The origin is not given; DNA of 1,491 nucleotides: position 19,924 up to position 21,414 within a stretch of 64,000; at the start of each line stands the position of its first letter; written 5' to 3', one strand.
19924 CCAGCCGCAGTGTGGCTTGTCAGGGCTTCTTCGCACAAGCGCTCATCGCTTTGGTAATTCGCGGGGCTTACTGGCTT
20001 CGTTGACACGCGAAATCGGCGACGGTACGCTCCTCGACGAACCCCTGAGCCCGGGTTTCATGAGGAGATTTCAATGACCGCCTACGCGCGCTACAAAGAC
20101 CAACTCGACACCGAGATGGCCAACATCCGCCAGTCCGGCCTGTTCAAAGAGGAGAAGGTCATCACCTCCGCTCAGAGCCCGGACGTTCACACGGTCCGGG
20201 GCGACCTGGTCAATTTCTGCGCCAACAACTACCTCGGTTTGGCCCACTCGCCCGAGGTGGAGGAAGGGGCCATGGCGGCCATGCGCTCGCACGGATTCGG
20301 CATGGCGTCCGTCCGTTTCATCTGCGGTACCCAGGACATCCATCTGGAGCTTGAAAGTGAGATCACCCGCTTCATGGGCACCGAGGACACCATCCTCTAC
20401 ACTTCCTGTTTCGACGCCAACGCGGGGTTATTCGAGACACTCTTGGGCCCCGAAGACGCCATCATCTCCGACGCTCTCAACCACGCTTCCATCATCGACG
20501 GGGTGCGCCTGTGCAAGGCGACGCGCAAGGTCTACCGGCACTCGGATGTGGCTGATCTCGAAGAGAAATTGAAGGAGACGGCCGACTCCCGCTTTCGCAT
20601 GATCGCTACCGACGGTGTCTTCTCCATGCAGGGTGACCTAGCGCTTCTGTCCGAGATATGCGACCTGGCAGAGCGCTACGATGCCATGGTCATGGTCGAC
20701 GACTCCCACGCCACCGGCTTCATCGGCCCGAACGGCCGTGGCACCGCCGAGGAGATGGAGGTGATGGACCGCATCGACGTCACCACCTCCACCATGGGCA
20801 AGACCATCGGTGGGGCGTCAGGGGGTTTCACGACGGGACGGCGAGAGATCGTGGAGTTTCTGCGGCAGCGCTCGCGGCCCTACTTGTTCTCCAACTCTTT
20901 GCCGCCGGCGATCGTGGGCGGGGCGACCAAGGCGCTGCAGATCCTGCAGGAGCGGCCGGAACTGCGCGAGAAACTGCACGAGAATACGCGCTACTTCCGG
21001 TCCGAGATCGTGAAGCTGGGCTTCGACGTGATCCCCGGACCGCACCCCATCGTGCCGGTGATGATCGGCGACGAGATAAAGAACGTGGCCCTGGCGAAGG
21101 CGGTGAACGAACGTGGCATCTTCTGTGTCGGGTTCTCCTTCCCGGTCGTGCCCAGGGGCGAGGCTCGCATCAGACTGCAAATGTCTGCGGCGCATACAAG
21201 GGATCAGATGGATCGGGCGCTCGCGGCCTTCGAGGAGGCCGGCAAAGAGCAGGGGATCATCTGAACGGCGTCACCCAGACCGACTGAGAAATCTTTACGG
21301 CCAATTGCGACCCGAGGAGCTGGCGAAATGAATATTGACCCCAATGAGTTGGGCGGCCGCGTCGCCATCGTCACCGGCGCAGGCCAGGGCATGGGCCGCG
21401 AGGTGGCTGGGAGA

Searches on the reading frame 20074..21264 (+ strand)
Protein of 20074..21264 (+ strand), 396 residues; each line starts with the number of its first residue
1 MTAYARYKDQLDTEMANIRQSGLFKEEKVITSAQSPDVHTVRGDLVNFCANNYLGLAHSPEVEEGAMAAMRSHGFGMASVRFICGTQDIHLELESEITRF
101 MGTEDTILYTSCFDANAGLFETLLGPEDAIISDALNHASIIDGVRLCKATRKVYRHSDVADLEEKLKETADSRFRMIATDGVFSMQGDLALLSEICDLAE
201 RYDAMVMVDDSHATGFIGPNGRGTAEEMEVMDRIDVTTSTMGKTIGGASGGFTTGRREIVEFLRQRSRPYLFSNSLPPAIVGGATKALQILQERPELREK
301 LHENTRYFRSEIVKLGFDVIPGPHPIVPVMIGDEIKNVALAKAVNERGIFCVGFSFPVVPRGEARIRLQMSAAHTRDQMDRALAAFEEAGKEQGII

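Call 49: search_protein_families(library=pfam, proteins=[window:20074-21264:+], max_evalue=0.00001)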
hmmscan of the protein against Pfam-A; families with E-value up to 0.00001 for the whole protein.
window:20074-21264:+ (396 aa): 1 family
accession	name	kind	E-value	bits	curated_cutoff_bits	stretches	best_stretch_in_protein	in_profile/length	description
PF00155.27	Aminotran_1_2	-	6.8e-66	223.3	19.7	1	44-385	2-360/361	Aminotransferase class I and II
